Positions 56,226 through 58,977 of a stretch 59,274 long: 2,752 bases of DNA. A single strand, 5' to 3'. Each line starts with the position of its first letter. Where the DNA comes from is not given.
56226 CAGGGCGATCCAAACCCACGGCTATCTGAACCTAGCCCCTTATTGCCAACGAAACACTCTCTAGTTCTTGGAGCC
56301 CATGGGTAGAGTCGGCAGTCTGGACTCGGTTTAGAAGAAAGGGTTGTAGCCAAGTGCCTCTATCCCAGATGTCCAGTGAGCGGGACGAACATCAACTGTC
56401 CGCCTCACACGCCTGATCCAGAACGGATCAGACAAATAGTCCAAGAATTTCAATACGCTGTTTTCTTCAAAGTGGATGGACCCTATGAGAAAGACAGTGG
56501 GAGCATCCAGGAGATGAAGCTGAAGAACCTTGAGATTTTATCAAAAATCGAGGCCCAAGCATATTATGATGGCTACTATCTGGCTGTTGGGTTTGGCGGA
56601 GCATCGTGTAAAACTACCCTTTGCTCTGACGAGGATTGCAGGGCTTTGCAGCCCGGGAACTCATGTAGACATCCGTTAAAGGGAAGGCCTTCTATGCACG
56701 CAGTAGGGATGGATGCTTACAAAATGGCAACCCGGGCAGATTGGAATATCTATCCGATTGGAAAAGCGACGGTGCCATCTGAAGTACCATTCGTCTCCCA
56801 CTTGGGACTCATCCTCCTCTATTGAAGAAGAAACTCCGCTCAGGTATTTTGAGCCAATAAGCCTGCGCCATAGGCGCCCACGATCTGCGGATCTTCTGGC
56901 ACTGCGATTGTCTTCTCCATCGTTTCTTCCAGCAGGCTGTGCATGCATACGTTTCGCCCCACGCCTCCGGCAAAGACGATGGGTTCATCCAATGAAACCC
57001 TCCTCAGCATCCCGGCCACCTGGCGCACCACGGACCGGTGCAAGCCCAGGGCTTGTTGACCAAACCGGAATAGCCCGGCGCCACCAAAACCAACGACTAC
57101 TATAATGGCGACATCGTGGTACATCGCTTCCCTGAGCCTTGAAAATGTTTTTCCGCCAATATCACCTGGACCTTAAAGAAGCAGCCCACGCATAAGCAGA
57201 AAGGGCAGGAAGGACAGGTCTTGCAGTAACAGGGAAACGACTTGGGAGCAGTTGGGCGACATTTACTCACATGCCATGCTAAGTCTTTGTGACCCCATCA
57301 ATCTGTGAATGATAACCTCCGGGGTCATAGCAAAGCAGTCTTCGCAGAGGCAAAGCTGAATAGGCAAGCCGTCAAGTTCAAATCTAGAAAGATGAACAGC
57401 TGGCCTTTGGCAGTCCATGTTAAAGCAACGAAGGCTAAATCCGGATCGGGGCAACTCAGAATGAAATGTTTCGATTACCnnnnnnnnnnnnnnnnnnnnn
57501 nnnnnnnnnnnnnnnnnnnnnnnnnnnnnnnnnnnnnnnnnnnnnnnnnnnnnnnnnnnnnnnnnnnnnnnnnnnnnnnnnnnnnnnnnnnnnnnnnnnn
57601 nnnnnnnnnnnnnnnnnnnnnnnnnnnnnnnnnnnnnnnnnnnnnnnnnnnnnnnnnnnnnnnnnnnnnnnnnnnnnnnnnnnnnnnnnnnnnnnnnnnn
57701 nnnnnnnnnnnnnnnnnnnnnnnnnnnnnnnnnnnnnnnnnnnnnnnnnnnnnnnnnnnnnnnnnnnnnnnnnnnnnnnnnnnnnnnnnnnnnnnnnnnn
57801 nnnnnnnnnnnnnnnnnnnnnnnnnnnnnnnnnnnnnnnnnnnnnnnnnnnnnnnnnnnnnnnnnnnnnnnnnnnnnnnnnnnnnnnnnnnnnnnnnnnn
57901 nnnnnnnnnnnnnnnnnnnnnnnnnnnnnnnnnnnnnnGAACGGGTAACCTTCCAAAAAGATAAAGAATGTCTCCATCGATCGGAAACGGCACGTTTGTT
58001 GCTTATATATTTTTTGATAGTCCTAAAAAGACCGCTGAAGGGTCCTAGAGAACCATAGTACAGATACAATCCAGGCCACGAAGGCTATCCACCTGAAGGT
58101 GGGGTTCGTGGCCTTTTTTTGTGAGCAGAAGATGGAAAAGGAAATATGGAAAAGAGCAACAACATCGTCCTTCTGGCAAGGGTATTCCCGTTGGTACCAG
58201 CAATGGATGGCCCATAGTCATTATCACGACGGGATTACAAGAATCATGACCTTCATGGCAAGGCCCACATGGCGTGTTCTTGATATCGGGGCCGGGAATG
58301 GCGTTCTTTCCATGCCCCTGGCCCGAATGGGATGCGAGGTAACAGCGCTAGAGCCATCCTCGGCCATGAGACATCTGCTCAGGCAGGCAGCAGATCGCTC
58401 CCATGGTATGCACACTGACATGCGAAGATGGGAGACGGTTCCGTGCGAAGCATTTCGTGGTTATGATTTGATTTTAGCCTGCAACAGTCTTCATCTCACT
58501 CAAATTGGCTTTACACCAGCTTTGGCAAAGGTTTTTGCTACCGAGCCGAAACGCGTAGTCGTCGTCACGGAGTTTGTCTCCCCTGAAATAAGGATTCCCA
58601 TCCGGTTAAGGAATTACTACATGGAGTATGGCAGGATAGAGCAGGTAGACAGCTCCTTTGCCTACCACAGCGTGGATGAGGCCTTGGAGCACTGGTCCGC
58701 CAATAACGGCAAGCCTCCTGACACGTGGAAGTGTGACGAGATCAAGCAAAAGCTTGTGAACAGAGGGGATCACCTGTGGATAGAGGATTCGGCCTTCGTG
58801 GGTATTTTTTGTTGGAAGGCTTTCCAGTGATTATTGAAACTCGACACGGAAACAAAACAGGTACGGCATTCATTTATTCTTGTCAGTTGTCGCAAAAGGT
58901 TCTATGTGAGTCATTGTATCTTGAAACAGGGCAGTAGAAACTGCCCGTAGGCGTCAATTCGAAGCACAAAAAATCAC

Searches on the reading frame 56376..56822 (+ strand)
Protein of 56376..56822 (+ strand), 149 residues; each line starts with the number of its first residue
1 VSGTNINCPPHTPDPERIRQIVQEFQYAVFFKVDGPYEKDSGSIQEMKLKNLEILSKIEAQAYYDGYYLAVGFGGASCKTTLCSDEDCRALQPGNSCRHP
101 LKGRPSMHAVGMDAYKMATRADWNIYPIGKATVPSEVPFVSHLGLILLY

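Call 33: search_protein_families(library=pfam, proteins=[window:56376-56822:+], max_evalue=5)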
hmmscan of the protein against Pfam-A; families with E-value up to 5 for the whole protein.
window:56376-56822:+ (149 aa): 2 families
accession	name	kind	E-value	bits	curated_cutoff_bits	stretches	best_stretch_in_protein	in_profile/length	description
PF10050.14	DUF2284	-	7e-25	88.1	25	1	3-135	26-151/161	Predicted metal-binding protein (DUF2284)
PF03707.21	MHYT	-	0.1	13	21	1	106-126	6-26/59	Bacterial signalling protein N terminal repeat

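Call 44: search_protein_families(library=ncbifam, proteins=[window:56376-56822:+], max_evalue=0.01)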
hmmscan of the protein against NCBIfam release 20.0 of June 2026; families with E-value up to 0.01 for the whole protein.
window:56376-56822:+ (149 aa): 2 families
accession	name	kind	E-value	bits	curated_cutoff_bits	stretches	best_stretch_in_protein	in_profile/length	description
NF045648.2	2X_seleno_MbdU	exception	3.8e-06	26.1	600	1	8-125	341-449/468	metal-binding double selenoprotein MbdU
NF041536.1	ArsM_DUF2284_UU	exception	4.6e-06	25.2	575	1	8-125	327-440/459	arsenite methyltransferase/DUF2284 domain selenoprotein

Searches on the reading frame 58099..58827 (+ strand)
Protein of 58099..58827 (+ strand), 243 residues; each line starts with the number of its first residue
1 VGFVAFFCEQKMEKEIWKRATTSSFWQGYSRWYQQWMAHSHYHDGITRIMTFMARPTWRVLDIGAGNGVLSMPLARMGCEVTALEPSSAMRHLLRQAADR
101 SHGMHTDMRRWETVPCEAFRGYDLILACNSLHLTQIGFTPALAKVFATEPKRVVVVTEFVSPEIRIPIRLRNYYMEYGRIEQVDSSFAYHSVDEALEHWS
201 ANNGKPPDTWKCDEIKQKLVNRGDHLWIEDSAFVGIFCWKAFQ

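Call 33: search_protein_families(library=pfam, proteins=[window:58099-58827:+], max_evalue=5)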
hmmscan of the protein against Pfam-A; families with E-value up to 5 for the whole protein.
window:58099-58827:+ (243 aa): 13 families
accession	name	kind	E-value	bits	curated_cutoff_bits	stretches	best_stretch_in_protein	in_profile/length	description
PF13649.12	Methyltransf_25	-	8.2e-09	36.5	27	1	60-135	1-78/97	Methyltransferase domain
PF08242.18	Methyltransf_12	-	2.2e-08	35.2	30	1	61-134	1-78/98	Methyltransferase domain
PF13489.12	Methyltransf_23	-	3.2e-07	30.7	27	1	44-173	11-132/164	Methyltransferase domain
PF00398.26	RrnaAD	-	1.4e-06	28.1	24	1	55-115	29-92/263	Ribosomal RNA adenine dimethylase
PF08241.18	Methyltransf_11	-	1.6e-06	29.1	21.2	1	61-134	1-73/95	Methyltransferase domain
PF04445.19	SAM_MT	-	0.00027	20.9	26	1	43-102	58-117/230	Putative SAM-dependent methyltransferase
PF05219.18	DREV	-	0.0011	18.6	26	1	57-98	95-136/265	DREV methyltransferase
PF05175.20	MTS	-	0.004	17.3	23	1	54-100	29-77/170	Methyltransferase small domain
PF03848.20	TehB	-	0.0076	16.1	20.4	1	55-131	30-105/193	Tellurite resistance protein TehB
PF13847.12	Methyltransf_31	-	0.0082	16.3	27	1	59-132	6-85/145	Methyltransferase domain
PF13679.12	Methyltransf_32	-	0.054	13.9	27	1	54-113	23-87/143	Methyltransferase domain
PF02527.21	GidB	-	0.054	13.3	27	1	39-99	32-93/184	rRNA small subunit methyltransferase G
PF10294.15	Methyltransf_16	-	0.11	12.7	21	1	35-134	39-133/174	Lysine methyltransferase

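Call 44: search_protein_families(library=ncbifam, proteins=[window:58099-58827:+], max_evalue=0.01)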
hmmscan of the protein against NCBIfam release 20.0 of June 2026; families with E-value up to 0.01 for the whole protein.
window:58099-58827:+ (243 aa): 26 families (the best 25 are shown)
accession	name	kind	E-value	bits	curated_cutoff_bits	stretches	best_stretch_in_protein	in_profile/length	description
NF041820.1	daptide_MTase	equivalog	7.2e-11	42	175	1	29-102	11-82/243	daptide-type RiPP biosynthesis methyltransferase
NF043040.1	corrin_prot_MT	hypoth_equivalog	1e-08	34.9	180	1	38-102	23-87/216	corrinoid protein-associated methyltransferase CpaM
TIGR01983.1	UbiG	equivalog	6e-07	29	102.95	1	57-128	50-123/228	bifunctional 2-polyprenyl-6-hydroxyphenol methylase/3-demethylubiquinol 3-O-methyltransferase UbiG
TIGR02021.1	BchM-ChlM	equivalog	1.7e-06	27.7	158.9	1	58-155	56-153/218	magnesium protoporphyrin IX methyltransferase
NF000499.2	Erm23S_rRNA_broad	equivalog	8.6e-06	25.3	212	1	46-112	12-82/244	23S ribosomal RNA methyltransferase Erm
NF008992.0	PRK12335.1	equivalog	6e-05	22.3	303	1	26-132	94-197/289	SAM-dependent methyltransferase TehB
NF008405.0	PRK11207.1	equivalog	9.7e-05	21.9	218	1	46-135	22-109/198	tellurite resistance methyltransferase TehB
TIGR02072.1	BioC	equivalog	0.00015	21.6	184.95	1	56-132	34-108/244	malonyl-ACP O-methyltransferase BioC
NF007610.0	PRK10258.1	equivalog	0.00016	21.1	342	1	18-116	6-99/251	malonyl-ACP O-methyltransferase BioC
NF000468.1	Erm37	exception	0.00021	21.4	350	1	33-108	8-84/179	23S rRNA (adenine(2058)-N(6))-methyltransferase Erm(37)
TIGR01444.1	fkbM_fam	subfamily_domain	0.00028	21.4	37.7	1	60-99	2-43/143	FkbM family methyltransferase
NF012218.0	erm_38_23S_MT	exception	0.0005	19.1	800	1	46-104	22-80/386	23S rRNA (adenine(2058)-N(6))-methyltransferase Erm(38)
NF051855.1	GlySarMtaseBact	equivalog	0.00051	19.7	350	1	43-130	40-129/259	glycine/sarcosine N-methyltransferase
NF001241.0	PRK00216.1-2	equivalog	0.00061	19.5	327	1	53-166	48-157/231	demethylmenaquinone methyltransferase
NF008264.0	PRK11036.1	equivalog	0.00063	19.3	366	1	45-109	33-96/261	tRNA uridine 5-oxyacetic acid(34) methyltransferase CmoM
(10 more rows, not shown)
